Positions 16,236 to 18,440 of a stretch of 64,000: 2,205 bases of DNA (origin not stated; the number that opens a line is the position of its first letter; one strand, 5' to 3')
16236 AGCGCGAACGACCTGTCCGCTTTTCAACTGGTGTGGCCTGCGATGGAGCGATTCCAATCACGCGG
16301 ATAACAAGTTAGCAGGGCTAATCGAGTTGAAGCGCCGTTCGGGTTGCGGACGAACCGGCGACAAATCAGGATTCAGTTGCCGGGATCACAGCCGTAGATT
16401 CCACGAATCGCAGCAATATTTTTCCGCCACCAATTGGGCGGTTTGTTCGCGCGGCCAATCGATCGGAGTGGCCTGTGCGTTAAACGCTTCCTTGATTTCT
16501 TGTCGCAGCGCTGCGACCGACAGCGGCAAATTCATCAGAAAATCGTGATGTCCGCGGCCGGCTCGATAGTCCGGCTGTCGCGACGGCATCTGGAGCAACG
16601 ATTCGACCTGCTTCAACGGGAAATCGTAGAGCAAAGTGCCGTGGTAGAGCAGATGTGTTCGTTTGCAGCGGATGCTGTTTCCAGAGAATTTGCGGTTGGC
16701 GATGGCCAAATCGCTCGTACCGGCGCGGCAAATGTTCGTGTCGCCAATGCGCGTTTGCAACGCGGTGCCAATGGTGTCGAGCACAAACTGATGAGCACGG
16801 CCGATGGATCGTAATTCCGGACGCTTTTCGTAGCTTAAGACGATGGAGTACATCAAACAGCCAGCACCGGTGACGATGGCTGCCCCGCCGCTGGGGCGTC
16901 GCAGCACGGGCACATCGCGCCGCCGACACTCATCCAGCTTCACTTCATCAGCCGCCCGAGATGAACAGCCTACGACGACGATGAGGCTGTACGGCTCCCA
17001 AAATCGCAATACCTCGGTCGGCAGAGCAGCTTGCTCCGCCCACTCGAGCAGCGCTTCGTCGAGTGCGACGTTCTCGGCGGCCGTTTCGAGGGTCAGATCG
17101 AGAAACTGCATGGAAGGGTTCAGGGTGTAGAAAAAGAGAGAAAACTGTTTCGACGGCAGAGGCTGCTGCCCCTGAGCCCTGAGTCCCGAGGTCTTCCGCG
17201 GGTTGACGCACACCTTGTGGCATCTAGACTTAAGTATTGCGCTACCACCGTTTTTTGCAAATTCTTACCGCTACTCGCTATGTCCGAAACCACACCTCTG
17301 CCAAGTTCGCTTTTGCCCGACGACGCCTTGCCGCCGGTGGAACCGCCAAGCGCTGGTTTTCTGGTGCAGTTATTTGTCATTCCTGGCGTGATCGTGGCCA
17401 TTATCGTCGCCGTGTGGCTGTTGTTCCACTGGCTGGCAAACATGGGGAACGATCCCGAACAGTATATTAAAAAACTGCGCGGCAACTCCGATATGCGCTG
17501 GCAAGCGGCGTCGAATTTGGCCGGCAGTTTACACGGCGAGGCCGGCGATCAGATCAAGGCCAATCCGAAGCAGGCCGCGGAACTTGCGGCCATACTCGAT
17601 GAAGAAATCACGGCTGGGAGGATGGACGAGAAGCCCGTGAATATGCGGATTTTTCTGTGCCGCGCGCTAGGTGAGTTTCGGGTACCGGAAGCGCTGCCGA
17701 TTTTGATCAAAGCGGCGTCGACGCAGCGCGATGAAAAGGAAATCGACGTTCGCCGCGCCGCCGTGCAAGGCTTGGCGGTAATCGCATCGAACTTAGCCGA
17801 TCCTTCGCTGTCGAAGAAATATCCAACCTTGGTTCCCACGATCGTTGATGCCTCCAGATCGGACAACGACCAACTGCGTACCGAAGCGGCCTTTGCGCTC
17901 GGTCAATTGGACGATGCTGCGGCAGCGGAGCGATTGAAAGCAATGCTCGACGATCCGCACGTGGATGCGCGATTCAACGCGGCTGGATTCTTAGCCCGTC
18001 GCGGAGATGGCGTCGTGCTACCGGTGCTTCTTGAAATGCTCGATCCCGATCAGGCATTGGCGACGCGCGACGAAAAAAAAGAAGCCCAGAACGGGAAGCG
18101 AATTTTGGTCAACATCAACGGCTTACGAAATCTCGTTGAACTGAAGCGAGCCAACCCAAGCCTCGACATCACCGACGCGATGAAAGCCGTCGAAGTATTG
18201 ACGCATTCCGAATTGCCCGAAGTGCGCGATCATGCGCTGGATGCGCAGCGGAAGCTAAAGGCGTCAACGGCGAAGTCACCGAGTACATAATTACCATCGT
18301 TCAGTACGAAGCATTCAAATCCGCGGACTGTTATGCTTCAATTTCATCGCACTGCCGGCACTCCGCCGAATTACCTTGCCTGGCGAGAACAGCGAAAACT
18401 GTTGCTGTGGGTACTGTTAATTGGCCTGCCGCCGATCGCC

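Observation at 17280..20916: Uncharacterised three-gene membrane operon: HEAT-repeat anchor plus two tandem paralogues with 1x and 2x copies of one unknown module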

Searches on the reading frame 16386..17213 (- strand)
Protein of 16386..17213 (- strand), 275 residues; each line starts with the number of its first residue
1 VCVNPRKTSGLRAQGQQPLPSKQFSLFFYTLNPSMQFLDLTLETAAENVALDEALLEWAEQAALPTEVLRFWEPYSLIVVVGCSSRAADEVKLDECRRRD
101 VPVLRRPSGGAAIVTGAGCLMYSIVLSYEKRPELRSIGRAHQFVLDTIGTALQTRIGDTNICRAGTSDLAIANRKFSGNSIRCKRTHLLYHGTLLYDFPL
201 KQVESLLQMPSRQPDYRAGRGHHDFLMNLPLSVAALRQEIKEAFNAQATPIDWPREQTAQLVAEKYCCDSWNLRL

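Call 55: search_protein_families(library=pfam, proteins=[window:16386-17213:-], max_evalue=0.001)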
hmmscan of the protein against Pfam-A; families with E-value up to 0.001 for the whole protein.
window:16386-17213:- (275 aa): 2 families
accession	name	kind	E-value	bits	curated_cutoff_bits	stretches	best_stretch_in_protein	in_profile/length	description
PF21948.1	LplA-B_cat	-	4.6e-30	105.5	27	1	45-229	2-178/200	Lipoyl protein ligase A/B catalytic domain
PF03099.24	BPL_LplA_LipB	-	3.3e-09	37.2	21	1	88-197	13-131/133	Biotin/lipoate A/B protein ligase family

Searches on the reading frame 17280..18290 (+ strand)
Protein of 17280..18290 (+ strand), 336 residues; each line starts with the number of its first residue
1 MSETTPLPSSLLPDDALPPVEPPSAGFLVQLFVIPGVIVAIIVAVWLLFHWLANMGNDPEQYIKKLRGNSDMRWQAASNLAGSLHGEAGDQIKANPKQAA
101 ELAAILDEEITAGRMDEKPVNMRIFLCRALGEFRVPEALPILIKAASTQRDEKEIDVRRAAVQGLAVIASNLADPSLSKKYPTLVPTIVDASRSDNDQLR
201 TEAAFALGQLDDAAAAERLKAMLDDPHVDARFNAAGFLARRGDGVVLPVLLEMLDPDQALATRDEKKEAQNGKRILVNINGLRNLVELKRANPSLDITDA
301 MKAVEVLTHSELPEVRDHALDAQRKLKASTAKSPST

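Call 3: search_protein_families(library=pfam, proteins=[window:17280-18290:+], max_evalue=1)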
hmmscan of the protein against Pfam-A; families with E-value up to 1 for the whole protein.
window:17280-18290:+ (336 aa): 5 families
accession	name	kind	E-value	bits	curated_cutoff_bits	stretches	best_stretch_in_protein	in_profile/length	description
PF13646.12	HEAT_2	-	1.3e-17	64.3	27.7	2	186-258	2-75/88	HEAT repeats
PF03130.22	HEAT_PBS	-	1.6e-10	40.8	20.9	2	199-225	1-27/27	PBS lyase HEAT-like repeat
PF02985.28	HEAT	-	1.3e-06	28.5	23.5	1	184-210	1-27/31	HEAT repeat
PF13513.12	HEAT_EZ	-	0.00031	21.6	27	1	157-210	3-55/55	HEAT-like repeat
PF24881.1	DUF7739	-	0.057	14.4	27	1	72-117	29-72/98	Domain of unknown function (DUF7739)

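Call 4: search_protein_families(library=ncbifam, proteins=[window:17280-18290:+], max_evalue=1)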
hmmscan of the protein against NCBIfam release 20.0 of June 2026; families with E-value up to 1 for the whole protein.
window:17280-18290:+ (336 aa): 6 families
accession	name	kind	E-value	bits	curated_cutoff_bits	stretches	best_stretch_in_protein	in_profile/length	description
NF007244.0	PRK09687.1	equivalog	3.7e-07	29.7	275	1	142-257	130-237/285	putative lyase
NF058515.1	phyc_lyase_CpcF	equivalog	4.3e-07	29.7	220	1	115-213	69-165/200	C-phycocyanin alpha-cysteine-84 phycocyanobilin lyase subunit CpcF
NF058502.1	phyc_lyase_CpcE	equivalog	1.1e-05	25.1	330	1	198-268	57-127/260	C-phycocyanin alpha-cysteine-84 phycocyanobilin lyase subunit CpcE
NF045915.1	PhycobilmeDegNblB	equivalog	0.00091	18.8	300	1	190-257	137-203/214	phycobilisome degradation protein NblB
NF010374.0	PRK13800.1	equivalog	0.0076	14.5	1196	1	121-240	758-865/898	fumarate reductase/succinate dehydrogenase flavoprotein subunit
NF045662.1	DVU0298_fam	equivalog_domain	0.056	13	75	1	157-226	124-188/213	DVU0298 family protein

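Call 38: find_homologous_proteins(query=window:17280-18287:+)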
Query window:17280-18287:+ (336 aa): 1095 proteins with E <= 0.001 among 8000 candidates; the best 120 are listed.
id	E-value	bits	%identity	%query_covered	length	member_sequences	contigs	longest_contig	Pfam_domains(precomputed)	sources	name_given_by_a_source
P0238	1.2e-212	723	100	100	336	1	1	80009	PF02985.29,PF03130.23,PF13646.13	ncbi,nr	ncbi:MAG: HEAT repeat domain-containing protein [Pirellulales bacterium]|nr:HEAT repeat domain-conta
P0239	9.3e-157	539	75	100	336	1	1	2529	PF02985.29,PF03130.23,PF13513.13,PF13646.13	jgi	jgi:HEAT repeat protein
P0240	1.8e-156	538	74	100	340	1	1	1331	PF02985.29,PF03130.23,PF13513.13,PF13646.13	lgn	-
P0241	2.0e-156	538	75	99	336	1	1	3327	PF02985.29,PF03130.23,PF13513.13,PF13646.13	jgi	jgi:hypothetical protein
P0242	3.5e-153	527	74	99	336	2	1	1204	PF02985.29,PF03130.23,PF13513.13,PF13646.13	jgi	jgi:HEAT repeat protein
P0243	4.5e-149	514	72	97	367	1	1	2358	PF02985.29,PF13513.13,PF13646.13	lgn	-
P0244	5.6e-144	497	71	99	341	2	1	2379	PF02985.29,PF13513.13,PF13646.13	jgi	jgi:hypothetical protein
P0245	4.9e-138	478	67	99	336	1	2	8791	PF03130.23,PF13646.13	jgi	jgi:hypothetical protein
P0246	1.6e-137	476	67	99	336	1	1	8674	PF03130.23,PF13513.13,PF13646.13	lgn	-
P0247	2.0e-123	430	69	86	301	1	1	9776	PF02985.29,PF03130.23,PF13513.13,PF13646.13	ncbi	-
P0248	1.4e-122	427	61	97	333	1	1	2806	PF02985.29,PF03130.23,PF13513.13,PF13646.13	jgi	jgi:hypothetical protein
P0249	2.5e-122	426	62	96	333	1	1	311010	PF00514.30,PF02985.29,PF03130.23,PF13513.13,PF13646.13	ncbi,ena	-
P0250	1.4e-121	424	62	96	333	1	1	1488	PF02985.29,PF03130.23,PF13513.13,PF13646.13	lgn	-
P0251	3.2e-121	422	62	97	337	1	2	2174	PF03130.23,PF13646.13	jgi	jgi:HEAT repeat protein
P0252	2.6e-120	419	61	97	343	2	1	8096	PF02985.29,PF13646.13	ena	-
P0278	1.5e-94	335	53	98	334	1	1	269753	PF03130.23,PF13646.13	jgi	jgi:hypothetical protein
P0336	3.9e-78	281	44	99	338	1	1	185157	PF02985.29,PF03130.23,PF13646.13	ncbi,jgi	-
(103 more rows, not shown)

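Call 39: find_encoding_contigs(protein=P0249, flank=7000, max_places=1)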
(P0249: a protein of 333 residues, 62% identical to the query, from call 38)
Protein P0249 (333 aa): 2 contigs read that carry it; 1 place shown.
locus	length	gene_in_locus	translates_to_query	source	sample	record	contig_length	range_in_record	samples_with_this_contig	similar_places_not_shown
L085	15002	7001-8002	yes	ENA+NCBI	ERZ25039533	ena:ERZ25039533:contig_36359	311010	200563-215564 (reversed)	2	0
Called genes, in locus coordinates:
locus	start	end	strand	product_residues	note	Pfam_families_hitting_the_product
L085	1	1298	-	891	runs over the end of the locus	PF00092:VWA (weak), PF13768:VWA_3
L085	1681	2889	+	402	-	PF00089:Trypsin, PF13365:Trypsin_2, PF13180:PDZ_2 (weak), PF17820:PDZ_6 (faint)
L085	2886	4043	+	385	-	PF00144:Beta-lactamase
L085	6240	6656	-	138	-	PF21948:LplA-B_cat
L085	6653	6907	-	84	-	PF21948:LplA-B_cat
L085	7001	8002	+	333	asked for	PF03130:HEAT_PBS (faint), PF02985:HEAT (faint), PF00514:Arm (faint), PF13513:HEAT_EZ (weak), PF13646:HEAT_2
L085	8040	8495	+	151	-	PF00210:Ferritin, PF02915:Rubrerythrin (weak)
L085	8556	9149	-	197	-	PF01470:Peptidase_C15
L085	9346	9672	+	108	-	PF00903:Glyoxalase (weak)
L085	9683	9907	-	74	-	-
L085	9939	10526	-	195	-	PF00881:Nitroreductase, PF14512:TM1586_NiRdase (faint)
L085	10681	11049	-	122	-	PF00248:Aldo_ket_red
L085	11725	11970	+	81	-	PF00108:Thiolase_N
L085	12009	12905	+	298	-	PF00108:Thiolase_N, PF02803:Thiolase_C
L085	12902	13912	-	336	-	PF00762:Ferrochelatase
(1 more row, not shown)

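Call 40: find_encoding_contigs(protein=P0278, flank=7000, max_places=1)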
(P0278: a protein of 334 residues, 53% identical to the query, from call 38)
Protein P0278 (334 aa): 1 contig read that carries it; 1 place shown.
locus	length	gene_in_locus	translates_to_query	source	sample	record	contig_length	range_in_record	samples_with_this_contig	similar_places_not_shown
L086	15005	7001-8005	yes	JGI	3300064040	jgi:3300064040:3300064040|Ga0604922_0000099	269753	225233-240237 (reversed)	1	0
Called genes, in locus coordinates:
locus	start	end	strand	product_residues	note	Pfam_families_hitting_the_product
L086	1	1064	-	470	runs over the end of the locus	PF03951:Gln-synt_N, PF00120:Gln-synt_C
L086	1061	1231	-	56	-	-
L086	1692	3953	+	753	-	PF12437:GSIII_N, PF00120:Gln-synt_C, PF18318:Gln-synt_C-ter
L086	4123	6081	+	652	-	-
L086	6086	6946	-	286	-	PF21948:LplA-B_cat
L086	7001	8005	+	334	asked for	PF03130:HEAT_PBS (faint), PF13646:HEAT_2 (weak)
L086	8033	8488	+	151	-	PF00210:Ferritin, PF02915:Rubrerythrin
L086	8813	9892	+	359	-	PF00126:HTH_1, PF03466:LysR_substrate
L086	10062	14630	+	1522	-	PF00310:GATase_2, PF04898:Glu_syn_central, PF01645:Glu_synthase, PF01493:GXGXG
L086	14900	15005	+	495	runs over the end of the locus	PF14691:Fer4_20, PF00070:Pyr_redox (faint), PF01134:GIDA (faint), PF01266:DAO (weak), PF01593:Amino_oxidase (weak), PF07992:Pyr_redox_2, PF12831:FAD_oxidored (weak), PF13450:NAD_binding_8, +1 more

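Call 41: find_encoding_contigs(protein=P0336, flank=7000, max_places=1)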
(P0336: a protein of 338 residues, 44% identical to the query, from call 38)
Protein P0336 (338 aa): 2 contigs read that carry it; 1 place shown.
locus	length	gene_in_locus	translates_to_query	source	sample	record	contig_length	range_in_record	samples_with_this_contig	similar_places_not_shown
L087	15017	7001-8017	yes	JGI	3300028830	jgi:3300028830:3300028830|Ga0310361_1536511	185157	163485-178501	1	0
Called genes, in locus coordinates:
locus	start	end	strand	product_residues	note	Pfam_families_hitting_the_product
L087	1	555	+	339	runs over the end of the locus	PF20030:bpMoxR, PF07726:AAA_3, PF07728:AAA_5, PF17863:AAA_lid_2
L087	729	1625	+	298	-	PF01882:DUF58, PF13519:VWA_2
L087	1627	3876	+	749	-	PF07584:BatA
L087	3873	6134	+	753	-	PF07090:GATase1_like (faint)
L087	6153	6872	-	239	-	PF21948:LplA-B_cat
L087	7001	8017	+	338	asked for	PF02985:HEAT (faint), PF03130:HEAT_PBS (faint), PF13646:HEAT_2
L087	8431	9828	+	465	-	-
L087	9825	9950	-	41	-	-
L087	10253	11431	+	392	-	PF13784:Fic_N, PF02661:Fic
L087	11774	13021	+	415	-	PF00533:BRCT, PF12728:HTH_17 (faint), PF13432:TPR_16 (faint), PF00376:MerR (weak), PF13411:MerR_1, PF07719:TPR_2 (faint), PF00515:TPR_1 (faint), PF13181:TPR_8 (faint), +3 more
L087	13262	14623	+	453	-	-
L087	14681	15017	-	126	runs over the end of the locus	PF02629:CoA_binding (weak), PF13380:CoA_binding_2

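Call 57: find_encoding_contigs(protein=P0245, flank=6000, max_places=1)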
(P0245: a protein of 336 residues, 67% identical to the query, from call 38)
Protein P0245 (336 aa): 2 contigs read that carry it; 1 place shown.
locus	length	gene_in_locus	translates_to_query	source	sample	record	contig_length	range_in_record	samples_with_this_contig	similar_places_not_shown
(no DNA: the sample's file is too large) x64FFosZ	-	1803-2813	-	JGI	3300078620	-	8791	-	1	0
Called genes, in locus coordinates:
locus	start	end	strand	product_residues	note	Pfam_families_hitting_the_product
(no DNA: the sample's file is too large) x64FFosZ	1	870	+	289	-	?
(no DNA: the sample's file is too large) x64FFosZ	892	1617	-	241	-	PF21948:LplA-B_cat, PF03099:BPL_LplA_LipB (weak)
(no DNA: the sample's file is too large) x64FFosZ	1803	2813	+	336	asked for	PF03130:HEAT_PBS (faint), PF13646:HEAT_2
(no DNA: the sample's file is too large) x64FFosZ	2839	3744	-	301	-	PF00376:MerR, PF13411:MerR_1, PF06445:GyrI-like, PF14526:Cass2 (weak)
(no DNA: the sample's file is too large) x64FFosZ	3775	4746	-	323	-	PF00389:2-Hacid_dh, PF02826:2-Hacid_dh_C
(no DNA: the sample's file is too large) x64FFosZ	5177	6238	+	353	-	PF07681:DoxX (faint)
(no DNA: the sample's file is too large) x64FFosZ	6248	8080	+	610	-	PF01408:GFO_IDH_MocA, PF22725:GFO_IDH_MocA_C3 (faint)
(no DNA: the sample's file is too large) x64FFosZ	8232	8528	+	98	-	PF13366:PDDEXK_3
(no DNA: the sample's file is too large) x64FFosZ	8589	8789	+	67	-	?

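Call 58: find_encoding_contigs(protein=P0252, flank=6000, max_places=1)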
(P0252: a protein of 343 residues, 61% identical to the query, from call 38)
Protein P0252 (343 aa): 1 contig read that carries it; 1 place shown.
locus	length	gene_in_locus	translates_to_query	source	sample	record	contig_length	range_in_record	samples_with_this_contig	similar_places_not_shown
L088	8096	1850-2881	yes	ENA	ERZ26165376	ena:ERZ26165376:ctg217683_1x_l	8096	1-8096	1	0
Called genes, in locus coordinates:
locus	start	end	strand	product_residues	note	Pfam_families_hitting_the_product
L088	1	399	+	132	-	?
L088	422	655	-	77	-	PF15919:HicB_lk_antitox (weak)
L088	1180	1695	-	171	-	PF21948:LplA-B_cat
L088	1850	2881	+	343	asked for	PF02985:HEAT (faint), PF13646:HEAT_2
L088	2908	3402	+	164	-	PF00210:Ferritin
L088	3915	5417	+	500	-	-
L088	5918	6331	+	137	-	-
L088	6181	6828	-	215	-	-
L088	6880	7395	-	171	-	PF13360:PQQ_2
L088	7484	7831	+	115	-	-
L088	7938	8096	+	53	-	?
